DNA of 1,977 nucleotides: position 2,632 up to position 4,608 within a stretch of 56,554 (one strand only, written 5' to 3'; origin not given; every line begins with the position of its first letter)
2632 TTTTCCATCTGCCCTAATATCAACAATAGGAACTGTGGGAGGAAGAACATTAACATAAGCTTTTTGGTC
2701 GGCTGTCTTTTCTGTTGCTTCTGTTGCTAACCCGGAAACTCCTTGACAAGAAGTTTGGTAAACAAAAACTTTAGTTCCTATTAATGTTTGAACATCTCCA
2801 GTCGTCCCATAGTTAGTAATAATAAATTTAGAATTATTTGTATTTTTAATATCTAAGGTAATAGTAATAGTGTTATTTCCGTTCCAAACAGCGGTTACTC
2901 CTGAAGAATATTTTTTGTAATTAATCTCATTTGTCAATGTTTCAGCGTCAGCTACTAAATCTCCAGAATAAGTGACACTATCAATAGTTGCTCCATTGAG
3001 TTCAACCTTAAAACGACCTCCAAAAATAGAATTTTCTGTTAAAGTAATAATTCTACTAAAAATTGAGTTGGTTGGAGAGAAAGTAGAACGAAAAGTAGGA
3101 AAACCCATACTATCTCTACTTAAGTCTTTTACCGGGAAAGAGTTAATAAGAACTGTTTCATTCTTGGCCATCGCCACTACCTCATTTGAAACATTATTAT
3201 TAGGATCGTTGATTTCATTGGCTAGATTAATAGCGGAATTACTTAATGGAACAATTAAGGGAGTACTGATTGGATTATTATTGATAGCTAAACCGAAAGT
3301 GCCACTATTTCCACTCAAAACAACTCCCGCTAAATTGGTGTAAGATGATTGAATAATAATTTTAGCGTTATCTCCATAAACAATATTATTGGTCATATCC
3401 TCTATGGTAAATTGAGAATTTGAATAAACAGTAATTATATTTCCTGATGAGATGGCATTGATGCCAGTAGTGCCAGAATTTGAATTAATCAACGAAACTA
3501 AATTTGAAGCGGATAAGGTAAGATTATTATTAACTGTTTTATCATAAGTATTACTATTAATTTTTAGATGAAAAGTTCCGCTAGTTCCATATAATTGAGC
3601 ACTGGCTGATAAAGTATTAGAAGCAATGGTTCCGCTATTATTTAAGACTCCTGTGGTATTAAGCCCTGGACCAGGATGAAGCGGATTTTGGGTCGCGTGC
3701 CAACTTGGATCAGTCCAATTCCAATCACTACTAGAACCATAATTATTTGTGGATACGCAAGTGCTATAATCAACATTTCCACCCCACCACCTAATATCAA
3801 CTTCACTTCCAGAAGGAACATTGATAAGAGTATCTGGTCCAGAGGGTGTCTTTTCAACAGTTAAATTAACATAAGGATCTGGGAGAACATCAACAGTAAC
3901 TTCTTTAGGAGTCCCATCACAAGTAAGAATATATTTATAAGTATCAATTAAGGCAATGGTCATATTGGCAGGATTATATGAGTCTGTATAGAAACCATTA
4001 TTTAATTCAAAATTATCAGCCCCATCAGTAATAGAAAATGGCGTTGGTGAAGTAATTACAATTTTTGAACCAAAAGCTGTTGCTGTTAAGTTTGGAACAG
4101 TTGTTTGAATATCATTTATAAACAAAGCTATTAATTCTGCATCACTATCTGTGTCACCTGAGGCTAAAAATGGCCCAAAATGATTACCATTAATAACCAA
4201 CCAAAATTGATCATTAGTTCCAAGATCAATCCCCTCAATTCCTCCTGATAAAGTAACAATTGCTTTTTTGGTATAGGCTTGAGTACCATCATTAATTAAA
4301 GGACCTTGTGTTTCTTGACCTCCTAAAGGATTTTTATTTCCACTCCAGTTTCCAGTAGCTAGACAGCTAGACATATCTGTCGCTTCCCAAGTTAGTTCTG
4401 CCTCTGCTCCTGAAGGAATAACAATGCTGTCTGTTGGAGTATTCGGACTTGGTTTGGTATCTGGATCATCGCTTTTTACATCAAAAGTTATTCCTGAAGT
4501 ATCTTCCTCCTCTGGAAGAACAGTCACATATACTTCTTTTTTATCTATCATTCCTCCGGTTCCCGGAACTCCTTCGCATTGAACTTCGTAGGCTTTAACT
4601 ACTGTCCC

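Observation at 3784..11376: Five super-repeats interleaving Cys-containing Ig-like modules with 25 or more flagellin-IN-like units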

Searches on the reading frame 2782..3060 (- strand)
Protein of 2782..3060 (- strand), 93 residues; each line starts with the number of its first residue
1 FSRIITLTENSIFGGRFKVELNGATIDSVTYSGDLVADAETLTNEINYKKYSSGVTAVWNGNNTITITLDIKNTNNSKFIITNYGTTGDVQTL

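Call 16: search_solved_structures(query=A1, max_evalue=10, show_alignments=3)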
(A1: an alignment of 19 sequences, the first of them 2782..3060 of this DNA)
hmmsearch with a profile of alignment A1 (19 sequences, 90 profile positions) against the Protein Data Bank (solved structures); distinct sequences matched with E-value up to 10: 13.
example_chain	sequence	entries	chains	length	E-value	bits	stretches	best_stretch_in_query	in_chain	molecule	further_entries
6b5b_F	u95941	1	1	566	9.8e-05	25.8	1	10-83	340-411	Flagellin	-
9zdk_S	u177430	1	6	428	0.029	17.9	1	6-70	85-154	gp76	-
1fcl_A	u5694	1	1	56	0.043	17.4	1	16-54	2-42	IMMUNOGLOBULIN G BINDING PROTEIN G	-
7y22_Y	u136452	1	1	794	0.049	17.2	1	13-85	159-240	phage tail tubular protein B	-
3b83_A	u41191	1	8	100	0.15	15.6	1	6-35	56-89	TEN-D3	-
8bp4_A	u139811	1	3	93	0.4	14.3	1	14-69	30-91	Leucine-rich repeat-containing protein 1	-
8bnb_A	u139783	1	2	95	0.42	14.2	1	14-69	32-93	Leucine-rich repeat-containing protein 1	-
8wcj_A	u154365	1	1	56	0.44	14.1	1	16-59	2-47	Immunoglobulin G-binding protein G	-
7dkk_A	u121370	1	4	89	0.46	14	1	11-66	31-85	De novo design protein XM2H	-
7rm1_A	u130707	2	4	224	0.88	13.1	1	32-86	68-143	2E10.E9 Fab heavy chain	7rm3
4p99_A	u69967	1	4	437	1.1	12.8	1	5-63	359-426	MpAFP_RII tetra-tandemer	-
4wu0_A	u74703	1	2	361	1.3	12.6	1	5-70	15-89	Similar to yteR (Bacilus subtilis)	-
8erm_A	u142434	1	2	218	6.9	10.3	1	12-78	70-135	B-type flagellin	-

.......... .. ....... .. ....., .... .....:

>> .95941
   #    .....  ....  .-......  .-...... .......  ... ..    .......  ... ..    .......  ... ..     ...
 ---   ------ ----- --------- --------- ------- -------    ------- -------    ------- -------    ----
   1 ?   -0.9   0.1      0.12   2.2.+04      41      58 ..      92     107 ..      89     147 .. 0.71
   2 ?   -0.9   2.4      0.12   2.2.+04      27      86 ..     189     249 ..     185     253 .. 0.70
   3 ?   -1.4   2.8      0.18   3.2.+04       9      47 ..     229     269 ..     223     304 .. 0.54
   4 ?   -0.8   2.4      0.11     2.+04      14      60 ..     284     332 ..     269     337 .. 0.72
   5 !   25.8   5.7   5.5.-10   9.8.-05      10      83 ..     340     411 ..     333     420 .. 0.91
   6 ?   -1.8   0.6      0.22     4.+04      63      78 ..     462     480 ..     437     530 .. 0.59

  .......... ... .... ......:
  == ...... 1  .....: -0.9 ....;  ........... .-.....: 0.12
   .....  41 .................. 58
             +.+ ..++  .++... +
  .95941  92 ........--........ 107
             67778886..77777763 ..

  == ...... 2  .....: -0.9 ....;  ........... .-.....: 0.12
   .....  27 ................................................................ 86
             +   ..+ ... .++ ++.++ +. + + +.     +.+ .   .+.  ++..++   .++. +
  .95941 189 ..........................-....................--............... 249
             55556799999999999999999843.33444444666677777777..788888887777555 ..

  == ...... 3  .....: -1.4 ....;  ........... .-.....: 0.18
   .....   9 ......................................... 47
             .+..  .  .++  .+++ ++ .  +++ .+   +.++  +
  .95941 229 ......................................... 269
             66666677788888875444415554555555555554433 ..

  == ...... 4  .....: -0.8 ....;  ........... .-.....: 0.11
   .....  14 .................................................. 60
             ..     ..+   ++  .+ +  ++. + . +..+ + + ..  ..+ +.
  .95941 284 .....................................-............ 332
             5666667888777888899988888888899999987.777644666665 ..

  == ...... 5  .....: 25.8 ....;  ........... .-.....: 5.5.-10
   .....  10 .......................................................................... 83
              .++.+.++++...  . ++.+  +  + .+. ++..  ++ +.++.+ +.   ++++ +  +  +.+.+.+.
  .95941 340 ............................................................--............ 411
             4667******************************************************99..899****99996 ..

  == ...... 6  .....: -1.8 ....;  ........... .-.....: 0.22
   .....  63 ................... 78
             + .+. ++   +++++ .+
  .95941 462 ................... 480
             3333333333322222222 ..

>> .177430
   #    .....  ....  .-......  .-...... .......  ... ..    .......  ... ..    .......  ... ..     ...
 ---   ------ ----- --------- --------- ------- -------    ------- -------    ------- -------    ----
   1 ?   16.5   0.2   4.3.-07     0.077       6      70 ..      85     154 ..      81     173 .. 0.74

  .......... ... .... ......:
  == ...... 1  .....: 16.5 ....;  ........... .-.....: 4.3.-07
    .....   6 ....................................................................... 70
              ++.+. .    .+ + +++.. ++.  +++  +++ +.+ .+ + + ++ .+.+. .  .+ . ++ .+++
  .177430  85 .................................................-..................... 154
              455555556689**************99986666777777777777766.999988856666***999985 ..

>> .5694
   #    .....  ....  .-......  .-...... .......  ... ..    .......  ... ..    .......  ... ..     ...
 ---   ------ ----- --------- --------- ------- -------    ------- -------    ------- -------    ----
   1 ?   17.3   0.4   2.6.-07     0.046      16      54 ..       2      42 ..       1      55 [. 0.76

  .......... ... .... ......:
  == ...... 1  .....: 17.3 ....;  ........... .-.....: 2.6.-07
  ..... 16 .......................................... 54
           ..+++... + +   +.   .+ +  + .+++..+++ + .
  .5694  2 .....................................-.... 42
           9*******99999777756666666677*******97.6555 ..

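Call 23: search_protein_representatives(alignment_id=A1)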
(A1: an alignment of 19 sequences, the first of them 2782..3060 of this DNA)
Query: 19 sequences, 90 profile positions. Proteins with E-value up to 0.001 (for the whole library): 471; up to 1e-10: 81; up to 1e-30: 7. The best 150 are listed.
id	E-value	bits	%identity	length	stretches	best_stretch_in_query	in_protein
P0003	4.4e-66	235.3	-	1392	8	6-85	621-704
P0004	1.6e-45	169.4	-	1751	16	3-81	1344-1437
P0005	2.3e-39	149.7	-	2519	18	6-76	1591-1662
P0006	3.9e-37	142.5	-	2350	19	4-76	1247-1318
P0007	1.8e-36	140.4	-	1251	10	4-87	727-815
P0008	1.4e-32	128.0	-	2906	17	3-83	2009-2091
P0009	1.7e-32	127.6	-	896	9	6-82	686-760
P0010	5.8e-29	116.3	-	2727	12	6-66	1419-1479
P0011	3.3e-28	113.9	-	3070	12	2-87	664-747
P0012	1.2e-27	112.2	-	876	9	4-80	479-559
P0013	4.9e-26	107.0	-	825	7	6-85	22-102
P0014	4.4e-25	103.9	-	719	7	6-82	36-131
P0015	2.3e-22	95.2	-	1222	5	12-79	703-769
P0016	1.1e-21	93.0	-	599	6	3-83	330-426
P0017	1.5e-21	92.6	-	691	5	4-82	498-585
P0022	4.9e-19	84.5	-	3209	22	14-78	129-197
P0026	3.0e-18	82.0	-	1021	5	13-85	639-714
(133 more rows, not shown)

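Call 25: search_protein_families(library=pfam, proteins=[P0003, P0004, P0007, P0009, P0012, P0026, P0015, P0013], max_evalue=0.01)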
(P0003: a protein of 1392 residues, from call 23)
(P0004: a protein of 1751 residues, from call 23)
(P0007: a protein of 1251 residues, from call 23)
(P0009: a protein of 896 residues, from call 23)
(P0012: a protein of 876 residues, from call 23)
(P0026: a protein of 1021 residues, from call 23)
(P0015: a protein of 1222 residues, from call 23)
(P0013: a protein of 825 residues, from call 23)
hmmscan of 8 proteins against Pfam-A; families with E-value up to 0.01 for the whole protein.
P0003 (1392 aa): 2 families
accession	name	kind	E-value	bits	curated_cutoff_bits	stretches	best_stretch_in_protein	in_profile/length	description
PF00669.25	Flagellin_N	-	5.2e-14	52.9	26.6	1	5-139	1-136/139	Bacterial flagellin N-terminal helical region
PF00700.27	Flagellin_C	-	1.4e-11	45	23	1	1310-1391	5-86/86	Bacterial flagellin C-terminal helical region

P0004 (1751 aa): 2 families
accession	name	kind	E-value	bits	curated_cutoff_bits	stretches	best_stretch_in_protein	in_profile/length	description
PF01476.26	LysM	-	6.6e-13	48.8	20.9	0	1076-1096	1-19/43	LysM domain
PF14451.12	Ub-Mut7C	-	0.0074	16.6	23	0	717-738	51-72/81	Mut7-C ubiquitin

P0007 (1251 aa): 1 family
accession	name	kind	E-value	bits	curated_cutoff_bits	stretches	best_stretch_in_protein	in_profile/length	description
PF02863.23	Arg_repressor_C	-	0.0081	16.4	25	0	655-699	13-58/68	Arginine repressor, C-terminal domain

P0009 (896 aa): 0 families

P0012 (876 aa): 1 family
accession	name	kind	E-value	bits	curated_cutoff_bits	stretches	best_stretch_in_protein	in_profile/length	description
PF01476.26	LysM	-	2e-05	24.9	20.9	0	11-26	1-16/43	LysM domain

P0026 (1021 aa): 2 families
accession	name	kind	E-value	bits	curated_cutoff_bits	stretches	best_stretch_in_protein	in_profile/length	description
PF00669.25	Flagellin_N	-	5.3e-26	91.8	26.6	1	7-136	3-132/139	Bacterial flagellin N-terminal helical region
PF00700.27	Flagellin_C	-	3.9e-20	72.4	23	1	937-1017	5-85/86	Bacterial flagellin C-terminal helical region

P0015 (1222 aa): 2 families
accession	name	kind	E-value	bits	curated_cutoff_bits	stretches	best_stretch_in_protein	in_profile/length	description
PF07196.18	Flagellin_IN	-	1e-08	35.7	22.7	1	442-479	3-42/55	Flagellin hook IN motif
PF11617.13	Cu-binding_MopE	-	0.0092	16.6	27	0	1091-1107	13-29/30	Putative metal-binding motif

P0013 (825 aa): 1 family
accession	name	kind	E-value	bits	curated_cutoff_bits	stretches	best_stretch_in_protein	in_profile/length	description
PF13704.12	Glyco_tranf_2_4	-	0.0047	17.8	27.5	0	391-409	71-89/98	Glycosyl transferase family 2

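Call 28: search_protein_families(library=pfam, alignment_id=A2, max_evalue=0.001)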
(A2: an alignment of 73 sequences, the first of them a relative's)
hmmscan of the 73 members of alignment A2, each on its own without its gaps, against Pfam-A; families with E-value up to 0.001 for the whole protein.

A. member 1, P0014 (719 aa): 0 families

B. families by the number of members that match (of 73 scanned): 13 families
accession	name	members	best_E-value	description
PF01476.26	LysM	4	4.5e-09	LysM domain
PF22692.1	LlgE_F_G_D1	3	2.8e-09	Flagellar hook protein FlgE/F/G D1 domain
PF00460.25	Flg_bb_rod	3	1.5e-07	Flagella basal body rod protein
PF06429.18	Flg_bbr_C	2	1.5e-15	Flagellar basal body rod FlgEFG protein C-terminal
PF00669.25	Flagellin_N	2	2.2e-14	Bacterial flagellin N-terminal helical region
PF22758.2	Phage_cement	1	4.3e-12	Structural cement protein (E217 gp24/Pam3 gp6)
PF23982.2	XM1_gp53_minor_capsid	1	1.3e-07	XM1 gp53 minor capsid protein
PF18998.6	Flg_new_2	1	2e-07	Divergent InlB B-repeat domain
PF07559.19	FlgE_D2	1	2.1e-07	Flagellar basal body protein FlaE D2 domain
PF18416.6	GbpA_2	1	7.9e-07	N-acetylglucosamine binding protein domain 2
PF23473.1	LysM3_LYK4_5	1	0.00013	LYK4/5 LysM3 domain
PF04972.22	BON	1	0.00027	BON domain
PF02120.21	Flg_hook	1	0.00051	Flagellar hook-length control protein FliK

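Call 35: predict_structure(alignment_id=A1)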
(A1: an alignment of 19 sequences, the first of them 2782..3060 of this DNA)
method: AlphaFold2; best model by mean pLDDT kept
length: 93 residues; sequences in the alignment: 19
mean_pLDDT: 73.3   pTM: 0.68
mean pLDDT of the five models: 73.3, 71.8, 71.5, 71.3, 70.2
residues with pLDDT >= 90: 9; 70-90: 51; 50-70: 29; < 50: 4
segments of 3 or more residues with pLDDT < 50: 86-88
pLDDT, mean of each block of 10 residues (from residue 1): 77 70 74 89 84 81 82 57 52 53
secondary structure, 60 per line:
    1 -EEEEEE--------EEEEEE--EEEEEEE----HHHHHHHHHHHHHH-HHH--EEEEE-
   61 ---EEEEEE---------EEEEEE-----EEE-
elements in order: E2-7 E16-21 E24-30 H35-48 E55-59 E64-69 E79-84 E90-92

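Call 38: fold_search(model_id=the predicted structure, library=pdb)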
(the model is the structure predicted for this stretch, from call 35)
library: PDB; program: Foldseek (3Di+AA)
matches with E <= 10: 222; with E <= 0.001: 0
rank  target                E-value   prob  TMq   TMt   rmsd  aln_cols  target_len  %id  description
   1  8kee_C                3.7e-03  1.00  0.68  0.15   3.2        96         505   24  Cyanophage A-1(L) sheath-tube (released 2024-04-10)
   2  8kee_A                1.2e-02  1.00  0.68  0.15   3.3        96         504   24  Cyanophage A-1(L) sheath-tube (released 2024-04-10)
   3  9d93_Ja               2.1e-02  0.96  0.44  0.20   5.8        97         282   15  Mycobacteriophage Bxb1 tail tip - Composite map and model (released 2024-09-25)
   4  9cba                  2.5e-02  0.99  0.49  0.13  10.5       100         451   17  Bacteriophage PhiTE contracted tail (released 2025-04-16)
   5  3k8v_A                2.8e-02  0.97  0.51  0.18   7.2       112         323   15  Crysatl structure of a bacterial cell-surface flagellin N20C20 (released 2010-10-06)
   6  9d93_Jb               3.2e-02  0.98  0.50  0.21   4.9        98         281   13  Mycobacteriophage Bxb1 tail tip - Composite map and model (released 2024-09-25)
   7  7y22_Y                3.4e-02  0.98  0.54  0.09   6.0       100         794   13  CryoEM structure of Klebsiella phage Kp7 tail complex applied with C6 symmetry (released 2023-06-14)
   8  9cuy_E                4.2e-02  0.98  0.50  0.13  10.4        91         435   14  Bacteriophage PhiTE extended baseplate (released 2025-04-16)
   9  8giu_1                4.2e-02  0.97  0.50  0.25   4.6        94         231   18  Mycobacterium phage Patience (released 2023-05-24)
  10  3k8v_B                4.2e-02  0.96  0.51  0.18   7.2       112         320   15  Crysatl structure of a bacterial cell-surface flagellin N20C20 (released 2010-10-06)
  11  8i4m_A                4.7e-02  1.00  0.63  0.09   4.2        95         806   22  Portal-tail complex structure of the Cyanophage P-SCSP1u (released 2023-11-01)
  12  9d94_Jh               4.7e-02  0.98  0.52  0.22   4.4        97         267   11  Mycobacteriophage Bxb1 portal and connector assembly - Composite map and model (released 2024-09-25)
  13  9d94_Jb               4.7e-02  0.97  0.51  0.22   4.2       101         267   11  Mycobacteriophage Bxb1 portal and connector assembly - Composite map and model (released 2024-09-25)
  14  9atl_A                5.3e-02  0.98  0.49  0.14   6.2        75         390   23  Cryo-EM of Stenotrophomonas maltophilia flagellum (released 2024-11-13)
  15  3k8w                  5.3e-02  0.96  0.51  0.20   7.2       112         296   15  Crysatl structure of a bacterial cell-surface flagellin N20C45 (released 2010-10-06)
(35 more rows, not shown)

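Call 52: list_cluster_members(proteins=[P0003, P0004, P0005, P0006, P0007, P0008, P0009, P0015, P0022, P0026])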
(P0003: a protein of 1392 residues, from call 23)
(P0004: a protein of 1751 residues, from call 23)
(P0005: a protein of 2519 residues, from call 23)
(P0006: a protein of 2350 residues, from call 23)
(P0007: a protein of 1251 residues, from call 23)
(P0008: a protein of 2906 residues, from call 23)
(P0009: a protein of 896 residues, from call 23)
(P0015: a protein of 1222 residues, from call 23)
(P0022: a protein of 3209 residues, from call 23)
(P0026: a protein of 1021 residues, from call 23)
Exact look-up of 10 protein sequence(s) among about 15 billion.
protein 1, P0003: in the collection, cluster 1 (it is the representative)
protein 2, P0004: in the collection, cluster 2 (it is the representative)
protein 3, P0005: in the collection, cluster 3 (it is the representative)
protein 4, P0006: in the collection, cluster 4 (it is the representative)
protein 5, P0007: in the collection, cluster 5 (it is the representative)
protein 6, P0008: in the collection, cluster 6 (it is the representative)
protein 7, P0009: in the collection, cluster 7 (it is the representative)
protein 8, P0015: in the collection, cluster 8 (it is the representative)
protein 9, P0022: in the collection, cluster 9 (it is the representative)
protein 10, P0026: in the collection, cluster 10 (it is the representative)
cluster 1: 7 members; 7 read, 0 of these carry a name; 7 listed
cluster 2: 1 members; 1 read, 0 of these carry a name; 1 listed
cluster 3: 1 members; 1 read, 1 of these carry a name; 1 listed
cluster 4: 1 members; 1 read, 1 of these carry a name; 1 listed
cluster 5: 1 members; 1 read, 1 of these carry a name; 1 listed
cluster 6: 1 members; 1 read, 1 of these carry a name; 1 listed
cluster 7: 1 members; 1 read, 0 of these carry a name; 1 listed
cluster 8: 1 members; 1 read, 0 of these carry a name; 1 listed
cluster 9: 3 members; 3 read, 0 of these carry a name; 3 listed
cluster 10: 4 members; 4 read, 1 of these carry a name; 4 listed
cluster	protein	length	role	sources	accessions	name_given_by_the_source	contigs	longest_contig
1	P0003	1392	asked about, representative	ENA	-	-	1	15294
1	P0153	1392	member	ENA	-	-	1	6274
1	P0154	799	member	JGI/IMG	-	-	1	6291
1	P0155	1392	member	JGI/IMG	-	-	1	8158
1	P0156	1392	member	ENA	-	-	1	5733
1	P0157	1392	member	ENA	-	-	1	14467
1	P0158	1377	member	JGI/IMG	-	-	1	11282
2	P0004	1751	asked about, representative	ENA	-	-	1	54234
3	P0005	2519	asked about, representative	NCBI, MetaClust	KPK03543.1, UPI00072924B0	MAG: hypothetical protein AMS20_10425, partial [Gemmatimonas sp. SG8_28] | status=active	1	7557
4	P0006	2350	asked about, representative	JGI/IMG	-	hypothetical protein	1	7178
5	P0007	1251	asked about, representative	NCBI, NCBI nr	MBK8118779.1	MAG: hypothetical protein IPK39_05815 [Sulfuritalea sp.] | hypothetical protein [Sulfuritalea sp.]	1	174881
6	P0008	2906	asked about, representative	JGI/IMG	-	phage tail sheath gpL-like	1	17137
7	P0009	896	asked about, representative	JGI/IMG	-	-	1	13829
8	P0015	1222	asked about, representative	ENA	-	-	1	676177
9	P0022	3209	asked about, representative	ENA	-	-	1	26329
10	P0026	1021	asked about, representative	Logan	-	-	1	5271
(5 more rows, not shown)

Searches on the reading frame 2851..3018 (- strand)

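Call 8: search_protein_families(library=pfam, proteins=[window:2851-3018:-], max_evalue=10)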
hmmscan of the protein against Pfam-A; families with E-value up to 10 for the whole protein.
seq(56 aa): 1 family
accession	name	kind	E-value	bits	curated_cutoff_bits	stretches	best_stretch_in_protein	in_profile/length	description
PF07196.18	Flagellin_IN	-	0.0022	18.6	22.7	1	6-54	3-52/55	Flagellin hook IN motif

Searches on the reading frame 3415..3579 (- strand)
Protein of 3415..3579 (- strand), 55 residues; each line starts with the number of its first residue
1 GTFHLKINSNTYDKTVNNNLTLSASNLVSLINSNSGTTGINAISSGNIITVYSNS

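Call 8: search_protein_families(library=pfam, proteins=[window:3415-3579:-], max_evalue=10)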
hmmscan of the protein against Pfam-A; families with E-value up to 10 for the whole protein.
seq(55 aa): 1 family
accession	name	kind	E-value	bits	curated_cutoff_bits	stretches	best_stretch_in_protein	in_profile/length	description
PF07196.18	Flagellin_IN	-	0.0097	16.5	22.7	1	5-42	4-41/55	Flagellin hook IN motif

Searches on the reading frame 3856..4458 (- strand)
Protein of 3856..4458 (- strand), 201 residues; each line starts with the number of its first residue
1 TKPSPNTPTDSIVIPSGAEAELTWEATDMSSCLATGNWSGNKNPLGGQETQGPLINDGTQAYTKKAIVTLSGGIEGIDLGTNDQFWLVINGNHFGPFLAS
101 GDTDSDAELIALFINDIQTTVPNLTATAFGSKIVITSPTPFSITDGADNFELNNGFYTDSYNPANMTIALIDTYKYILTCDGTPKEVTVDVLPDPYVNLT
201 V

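Call 47: predict_structure(alignment_id=A3)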
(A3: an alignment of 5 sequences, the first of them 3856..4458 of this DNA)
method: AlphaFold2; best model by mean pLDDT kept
length: 201 residues; sequences in the alignment: 5
mean_pLDDT: 56.3   pTM: 0.54
mean pLDDT of the five models: 56.3, 49.6, 49.1, 48.8, 45.3
residues with pLDDT >= 90: 0; 70-90: 62; 50-70: 51; < 50: 88
segments of 3 or more residues with pLDDT < 50: 1-8, 16-60, 74-80, 148-163, 193-201
pLDDT, mean of each block of 10 residues (from residue 1): 39 50 45 37 29 31 66 51 71 77 81 85 84 78 58 41 54 53 58 40 28
secondary structure, 60 per line:
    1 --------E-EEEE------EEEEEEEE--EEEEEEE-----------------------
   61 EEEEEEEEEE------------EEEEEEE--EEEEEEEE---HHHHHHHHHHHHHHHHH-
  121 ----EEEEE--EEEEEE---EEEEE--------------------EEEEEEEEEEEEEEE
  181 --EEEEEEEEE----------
elements in order: E11-14 E21-28 E31-37 E61-70 E83-89 E92-99 H103-119 E125-129 E132-137 E141-145 E166-180 E183-191

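Call 59: search_protein_families(library=phrogs, proteins=[window:3856-4458:-], max_evalue=0.1)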
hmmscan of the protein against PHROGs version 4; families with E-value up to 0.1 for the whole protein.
window:3856-4458:- (201 aa): 0 families

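Call 74: fold_search(model_id=the predicted structure, library=pdb)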
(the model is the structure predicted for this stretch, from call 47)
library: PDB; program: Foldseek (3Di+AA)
matches with E <= 10: 546; with E <= 0.001: 0
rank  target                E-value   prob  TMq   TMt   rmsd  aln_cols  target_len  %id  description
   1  9d9x_Ha               1.5e-02  1.00  0.30  0.17   5.1       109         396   12  Mycobacteriophage Bxb1 Capsid - Composite map and model (released 2024-09-25)
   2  9cba                  7.2e-02  0.99  0.30  0.15   4.6        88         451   15  Bacteriophage PhiTE contracted tail (released 2025-04-16)
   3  9cb9_A                7.2e-02  0.96  0.30  0.14  11.9       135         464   11  Bacteriophage PhiTE extended tail (released 2025-04-16)
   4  8fop_j                9.1e-02  0.77  0.31  0.15   9.3       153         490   14  Structure of Agrobacterium tumefaciens bacteriophage Milano curved tail (released 2024-01-17)
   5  5iv5_AF               1.3e-01  0.54  0.29  0.27  13.1       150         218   11  Cryo-electron microscopy structure of the hexagonal pre-attachment T4 baseplate-tail tube complex (released 2016-05-18)
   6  7kh1_A6               1.4e-01  0.33  0.25  0.12  10.3       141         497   11  Baseplate Complex for Myoviridae Phage XM1 (released 2021-10-27)
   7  9cuy_A                1.7e-01  0.90  0.28  0.13   4.1        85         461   16  Bacteriophage PhiTE extended baseplate (released 2025-04-16)
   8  1r19_D                1.8e-01  0.08  0.15  0.12  11.1       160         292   11  Crystal Structure Analysis of S.epidermidis adhesin SdrG binding to Fibrinogen (Apo structure) (released 2003-10-28)
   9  2zfj                  1.9e-01  0.10  0.15  0.11  12.5       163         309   10  Crystal Structure of the Kif1A Motor Domain during Mg release: Mg-releasing Transition-1 (released 2008-09-23)
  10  8tl4_G                2.1e-01  0.14  0.16  0.23  12.6       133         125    8  CRYO-EM STRUCTURE OF HIV-1 BG505DS-SOSIP.664 ENV TRIMER BOUND TO DJ85-e.01 FAB (released 2024-08-28)
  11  8v8k_A                2.4e-01  0.18  0.18  0.27  16.7       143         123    7  Crystal Structure of Nanobody NbE (released 2024-09-11)
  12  3k5e_B                2.4e-01  0.08  0.20  0.15  15.8       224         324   10  The structure of human kinesin-like motor protein Kif11/KSP/Eg5 in complex with ADP and enastrol. (released 2009-10-20)
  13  4idl                  2.6e-01  0.07  0.13  0.19  17.0       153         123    8  Low melting temperature Anti-Cholera Toxin Llama VHH domain (released 2013-02-13)
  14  5fhy_A                2.9e-01  0.30  0.25  0.23  12.5       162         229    9  Crystal structure of FliD (HAP2) from Pseudomonas aeruginosa PAO1 (released 2016-10-05)
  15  8v8k_B                2.9e-01  0.06  0.12  0.18  17.2       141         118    8  Crystal Structure of Nanobody NbE (released 2024-09-11)
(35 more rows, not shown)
